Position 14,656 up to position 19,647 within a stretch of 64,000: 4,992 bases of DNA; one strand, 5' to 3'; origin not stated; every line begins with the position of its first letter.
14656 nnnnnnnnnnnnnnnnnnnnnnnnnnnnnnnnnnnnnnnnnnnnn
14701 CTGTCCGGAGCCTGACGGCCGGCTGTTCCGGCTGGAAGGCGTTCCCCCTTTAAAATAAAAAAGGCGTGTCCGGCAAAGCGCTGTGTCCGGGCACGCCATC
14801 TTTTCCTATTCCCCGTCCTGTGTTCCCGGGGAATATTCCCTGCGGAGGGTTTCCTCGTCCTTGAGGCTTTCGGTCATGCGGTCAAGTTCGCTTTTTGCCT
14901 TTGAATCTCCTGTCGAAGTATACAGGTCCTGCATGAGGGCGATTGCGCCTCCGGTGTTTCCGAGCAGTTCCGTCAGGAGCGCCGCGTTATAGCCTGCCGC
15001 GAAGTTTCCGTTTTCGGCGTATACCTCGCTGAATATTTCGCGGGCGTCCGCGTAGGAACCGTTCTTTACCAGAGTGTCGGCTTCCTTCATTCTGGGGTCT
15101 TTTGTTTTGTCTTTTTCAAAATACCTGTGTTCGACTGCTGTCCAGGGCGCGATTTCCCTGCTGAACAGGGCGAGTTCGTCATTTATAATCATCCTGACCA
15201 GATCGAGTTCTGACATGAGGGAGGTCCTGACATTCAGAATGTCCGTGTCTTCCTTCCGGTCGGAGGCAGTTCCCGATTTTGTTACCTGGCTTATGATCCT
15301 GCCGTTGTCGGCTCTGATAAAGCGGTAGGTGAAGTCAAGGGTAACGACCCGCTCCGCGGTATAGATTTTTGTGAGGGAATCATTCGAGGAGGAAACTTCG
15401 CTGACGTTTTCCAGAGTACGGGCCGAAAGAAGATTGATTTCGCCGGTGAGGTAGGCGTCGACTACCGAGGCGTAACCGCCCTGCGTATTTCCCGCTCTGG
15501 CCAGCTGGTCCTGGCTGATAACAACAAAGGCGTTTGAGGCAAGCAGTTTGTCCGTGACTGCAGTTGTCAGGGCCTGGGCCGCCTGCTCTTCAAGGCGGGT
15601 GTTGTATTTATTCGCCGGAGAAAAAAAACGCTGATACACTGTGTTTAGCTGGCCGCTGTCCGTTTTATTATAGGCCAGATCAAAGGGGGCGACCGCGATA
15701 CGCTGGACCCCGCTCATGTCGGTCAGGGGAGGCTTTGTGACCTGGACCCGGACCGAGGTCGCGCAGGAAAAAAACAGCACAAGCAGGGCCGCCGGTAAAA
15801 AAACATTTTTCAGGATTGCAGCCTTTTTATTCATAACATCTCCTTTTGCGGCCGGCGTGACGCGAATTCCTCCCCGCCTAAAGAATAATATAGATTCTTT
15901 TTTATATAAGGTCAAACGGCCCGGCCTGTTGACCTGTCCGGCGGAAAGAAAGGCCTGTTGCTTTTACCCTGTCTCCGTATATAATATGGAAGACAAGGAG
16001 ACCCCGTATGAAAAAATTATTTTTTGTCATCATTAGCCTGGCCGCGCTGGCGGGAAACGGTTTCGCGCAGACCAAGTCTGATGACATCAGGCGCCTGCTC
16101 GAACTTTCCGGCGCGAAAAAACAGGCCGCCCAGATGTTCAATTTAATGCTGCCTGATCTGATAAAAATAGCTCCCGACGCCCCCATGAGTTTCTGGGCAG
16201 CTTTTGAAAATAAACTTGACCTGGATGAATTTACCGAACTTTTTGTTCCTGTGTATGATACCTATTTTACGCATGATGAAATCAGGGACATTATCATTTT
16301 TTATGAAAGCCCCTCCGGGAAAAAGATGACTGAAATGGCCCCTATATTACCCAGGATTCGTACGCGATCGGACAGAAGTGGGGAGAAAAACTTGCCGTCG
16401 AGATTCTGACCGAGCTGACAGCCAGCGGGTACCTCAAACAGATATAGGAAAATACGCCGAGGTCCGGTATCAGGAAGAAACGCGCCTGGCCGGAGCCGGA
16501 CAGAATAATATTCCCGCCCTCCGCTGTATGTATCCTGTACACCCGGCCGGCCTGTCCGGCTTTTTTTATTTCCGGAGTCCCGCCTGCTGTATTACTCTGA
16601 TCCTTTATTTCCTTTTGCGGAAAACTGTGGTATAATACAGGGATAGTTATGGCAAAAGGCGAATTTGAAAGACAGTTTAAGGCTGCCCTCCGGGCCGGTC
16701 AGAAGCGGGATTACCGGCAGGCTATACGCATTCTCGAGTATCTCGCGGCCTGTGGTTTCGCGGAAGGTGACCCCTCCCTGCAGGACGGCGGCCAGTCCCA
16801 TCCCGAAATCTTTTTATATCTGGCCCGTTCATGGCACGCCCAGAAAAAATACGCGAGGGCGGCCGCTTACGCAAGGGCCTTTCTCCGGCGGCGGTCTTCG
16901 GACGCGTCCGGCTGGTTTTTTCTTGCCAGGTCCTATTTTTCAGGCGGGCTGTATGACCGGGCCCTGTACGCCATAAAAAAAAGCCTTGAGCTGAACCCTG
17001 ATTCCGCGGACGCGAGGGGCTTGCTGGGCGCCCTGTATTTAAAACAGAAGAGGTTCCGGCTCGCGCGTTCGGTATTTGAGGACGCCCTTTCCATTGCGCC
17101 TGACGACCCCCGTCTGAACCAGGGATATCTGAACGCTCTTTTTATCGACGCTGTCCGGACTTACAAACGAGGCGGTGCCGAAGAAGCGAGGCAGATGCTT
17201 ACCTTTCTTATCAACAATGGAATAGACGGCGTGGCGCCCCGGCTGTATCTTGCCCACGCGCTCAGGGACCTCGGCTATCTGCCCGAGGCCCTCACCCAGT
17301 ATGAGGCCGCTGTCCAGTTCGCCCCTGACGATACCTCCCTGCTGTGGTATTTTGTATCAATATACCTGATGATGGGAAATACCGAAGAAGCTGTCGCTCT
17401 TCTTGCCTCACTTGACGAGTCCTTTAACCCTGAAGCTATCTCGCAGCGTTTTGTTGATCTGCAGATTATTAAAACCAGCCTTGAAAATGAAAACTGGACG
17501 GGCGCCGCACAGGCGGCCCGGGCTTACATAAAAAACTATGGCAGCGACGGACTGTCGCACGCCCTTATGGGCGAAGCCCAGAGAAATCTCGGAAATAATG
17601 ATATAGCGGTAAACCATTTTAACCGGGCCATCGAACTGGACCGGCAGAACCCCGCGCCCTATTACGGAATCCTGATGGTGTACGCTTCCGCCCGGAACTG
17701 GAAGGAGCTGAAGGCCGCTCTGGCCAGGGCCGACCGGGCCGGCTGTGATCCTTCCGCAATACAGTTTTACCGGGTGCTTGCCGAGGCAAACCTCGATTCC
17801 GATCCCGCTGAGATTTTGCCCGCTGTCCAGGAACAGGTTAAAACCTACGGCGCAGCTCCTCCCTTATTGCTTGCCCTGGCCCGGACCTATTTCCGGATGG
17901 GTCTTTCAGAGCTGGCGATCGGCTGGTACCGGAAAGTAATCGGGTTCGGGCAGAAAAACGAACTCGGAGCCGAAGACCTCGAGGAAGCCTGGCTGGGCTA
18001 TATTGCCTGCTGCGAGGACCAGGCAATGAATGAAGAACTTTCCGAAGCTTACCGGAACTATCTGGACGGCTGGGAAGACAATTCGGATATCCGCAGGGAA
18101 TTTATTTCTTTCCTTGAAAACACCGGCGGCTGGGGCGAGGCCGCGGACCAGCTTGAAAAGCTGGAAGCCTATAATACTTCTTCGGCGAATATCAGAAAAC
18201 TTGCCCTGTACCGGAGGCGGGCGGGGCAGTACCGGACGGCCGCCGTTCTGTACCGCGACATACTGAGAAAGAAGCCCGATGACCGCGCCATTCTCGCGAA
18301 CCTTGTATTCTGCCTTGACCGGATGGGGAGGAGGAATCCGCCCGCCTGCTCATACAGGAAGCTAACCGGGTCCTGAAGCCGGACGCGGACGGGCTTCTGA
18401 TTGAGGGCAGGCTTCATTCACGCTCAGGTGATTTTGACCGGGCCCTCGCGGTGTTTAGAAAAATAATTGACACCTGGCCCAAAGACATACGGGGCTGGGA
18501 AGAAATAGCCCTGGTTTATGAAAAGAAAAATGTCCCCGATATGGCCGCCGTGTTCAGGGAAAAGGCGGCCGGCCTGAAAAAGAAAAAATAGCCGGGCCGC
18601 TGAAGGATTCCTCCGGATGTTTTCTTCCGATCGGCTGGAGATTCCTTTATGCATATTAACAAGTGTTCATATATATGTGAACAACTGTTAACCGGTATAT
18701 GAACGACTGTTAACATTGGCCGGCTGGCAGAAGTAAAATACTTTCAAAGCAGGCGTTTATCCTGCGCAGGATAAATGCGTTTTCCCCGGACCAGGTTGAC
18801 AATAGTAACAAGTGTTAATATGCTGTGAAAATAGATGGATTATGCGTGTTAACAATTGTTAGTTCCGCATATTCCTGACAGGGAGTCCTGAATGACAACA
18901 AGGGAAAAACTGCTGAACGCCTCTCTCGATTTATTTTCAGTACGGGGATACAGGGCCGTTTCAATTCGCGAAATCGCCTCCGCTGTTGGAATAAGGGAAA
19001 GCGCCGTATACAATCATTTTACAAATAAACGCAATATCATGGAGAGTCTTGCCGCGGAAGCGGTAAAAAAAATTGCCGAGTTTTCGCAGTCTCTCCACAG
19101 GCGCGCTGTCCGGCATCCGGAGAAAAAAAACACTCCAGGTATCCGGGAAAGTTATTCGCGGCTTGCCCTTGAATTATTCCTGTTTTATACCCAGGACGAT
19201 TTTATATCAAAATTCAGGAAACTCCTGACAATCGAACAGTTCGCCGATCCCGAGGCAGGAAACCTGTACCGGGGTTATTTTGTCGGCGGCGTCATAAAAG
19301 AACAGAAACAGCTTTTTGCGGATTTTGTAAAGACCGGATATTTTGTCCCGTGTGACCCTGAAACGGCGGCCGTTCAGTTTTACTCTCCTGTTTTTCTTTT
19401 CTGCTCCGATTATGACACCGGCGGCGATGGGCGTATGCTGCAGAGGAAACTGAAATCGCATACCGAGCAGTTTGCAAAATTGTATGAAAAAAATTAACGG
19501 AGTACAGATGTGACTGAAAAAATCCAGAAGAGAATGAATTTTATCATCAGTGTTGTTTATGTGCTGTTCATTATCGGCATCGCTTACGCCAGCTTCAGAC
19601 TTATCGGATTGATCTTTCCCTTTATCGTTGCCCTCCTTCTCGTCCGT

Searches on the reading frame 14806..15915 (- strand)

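Call 69: search_protein_families(library=pfam, proteins=[window:14806-15915:-], max_evalue=0.0001)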
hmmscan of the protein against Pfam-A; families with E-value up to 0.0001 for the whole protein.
window:14806-15915:- (369 aa): 1 family
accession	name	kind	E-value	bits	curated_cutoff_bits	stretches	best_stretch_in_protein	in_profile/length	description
PF19867.5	DUF6340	-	1.1e-05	25.2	26.4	1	202-319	139-258/258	Family of unknown function (DUF6340)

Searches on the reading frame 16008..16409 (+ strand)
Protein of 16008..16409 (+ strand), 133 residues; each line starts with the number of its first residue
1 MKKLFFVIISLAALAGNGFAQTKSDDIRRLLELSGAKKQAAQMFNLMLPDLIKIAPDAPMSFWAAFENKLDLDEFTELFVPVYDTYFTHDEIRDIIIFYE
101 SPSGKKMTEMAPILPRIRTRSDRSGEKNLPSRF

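Call 69: search_protein_families(library=pfam, proteins=[window:16008-16409:+], max_evalue=0.0001)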
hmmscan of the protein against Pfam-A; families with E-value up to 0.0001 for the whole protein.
window:16008-16409:+ (133 aa): 1 family
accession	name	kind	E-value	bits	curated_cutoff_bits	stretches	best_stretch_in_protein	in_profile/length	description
PF09832.14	DUF2059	-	2.7e-11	43.7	23.6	1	73-114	1-42/60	Uncharacterized protein conserved in bacteria (DUF2059)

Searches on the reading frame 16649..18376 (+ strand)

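Call 69: search_protein_families(library=pfam, proteins=[window:16649-18376:+], max_evalue=0.0001)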
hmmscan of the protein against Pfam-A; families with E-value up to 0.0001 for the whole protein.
window:16649-18376:+ (575 aa): 15 families
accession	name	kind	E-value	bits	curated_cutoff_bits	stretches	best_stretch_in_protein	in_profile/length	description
PF14559.12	TPR_19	-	1.4e-26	93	25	2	100-156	5-61/68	Tetratricopeptide repeat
PF07719.23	TPR_2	-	2.1e-25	87.1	27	0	86-118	1-33/34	Tetratricopeptide repeat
PF13428.12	TPR_14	-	6.5e-25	85.5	23.5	0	197-232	3-38/44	Tetratricopeptide repeat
PF13181.12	TPR_8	-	2.3e-21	74.5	25.7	0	120-153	1-34/34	Tetratricopeptide repeat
PF00515.34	TPR_1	-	1.3e-20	72.7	27.8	0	86-118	1-33/34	Tetratricopeptide repeat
PF13432.12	TPR_16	-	6e-18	65.4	32.7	2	92-154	3-65/65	Tetratricopeptide repeat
PF13414.12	TPR_11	-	2.9e-16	59.3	26.8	1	94-133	2-41/42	TPR repeat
PF23914.1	TPR_CcmH_CycH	-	1.6e-14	54.5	42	0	76-122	40-86/158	Cytochrome c-type biogenesis protein H TPR domain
PF13424.12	TPR_12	-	1.9e-11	44.4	30.1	1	92-151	9-76/77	Tetratricopeptide repeat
PF13429.12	TPR_15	-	1.2e-10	41.7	26.2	0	463-562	92-196/280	Tetratricopeptide repeat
PF12895.13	ANAPC3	-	3.4e-10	40.5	27.2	1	65-145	2-81/82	Anaphase-promoting complex, cyclosome, subunit 3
PF13431.12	TPR_17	-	1.7e-08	34.5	24.4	0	109-139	2-32/34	Tetratricopeptide repeat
PF13174.12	TPR_6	-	4.1e-08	33.8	26.3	0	55-81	3-29/33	Tetratricopeptide repeat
PF13176.12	TPR_7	-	1e-07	31.9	27.9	0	124-154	3-33/36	Tetratricopeptide repeat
PF25063.1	ARM_TT21_C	-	1.2e-06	29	35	0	86-149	95-158/209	Tetratricopeptide repeat protein 21 C-terminal ARM domain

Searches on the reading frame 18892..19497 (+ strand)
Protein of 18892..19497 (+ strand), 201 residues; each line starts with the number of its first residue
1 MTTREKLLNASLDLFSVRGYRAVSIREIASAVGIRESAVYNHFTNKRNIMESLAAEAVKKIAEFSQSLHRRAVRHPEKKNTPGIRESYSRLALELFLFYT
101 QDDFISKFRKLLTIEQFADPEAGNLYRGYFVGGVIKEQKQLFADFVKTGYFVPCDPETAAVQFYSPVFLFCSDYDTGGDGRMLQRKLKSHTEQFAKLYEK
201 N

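Call 69: search_protein_families(library=pfam, proteins=[window:18892-19497:+], max_evalue=0.0001)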
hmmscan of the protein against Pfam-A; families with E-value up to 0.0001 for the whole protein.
window:18892-19497:+ (201 aa): 1 family
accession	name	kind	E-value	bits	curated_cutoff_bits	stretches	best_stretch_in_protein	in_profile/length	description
PF00440.29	TetR_N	-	3.3e-13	49.6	24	1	7-52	1-46/47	Bacterial regulatory proteins, tetR family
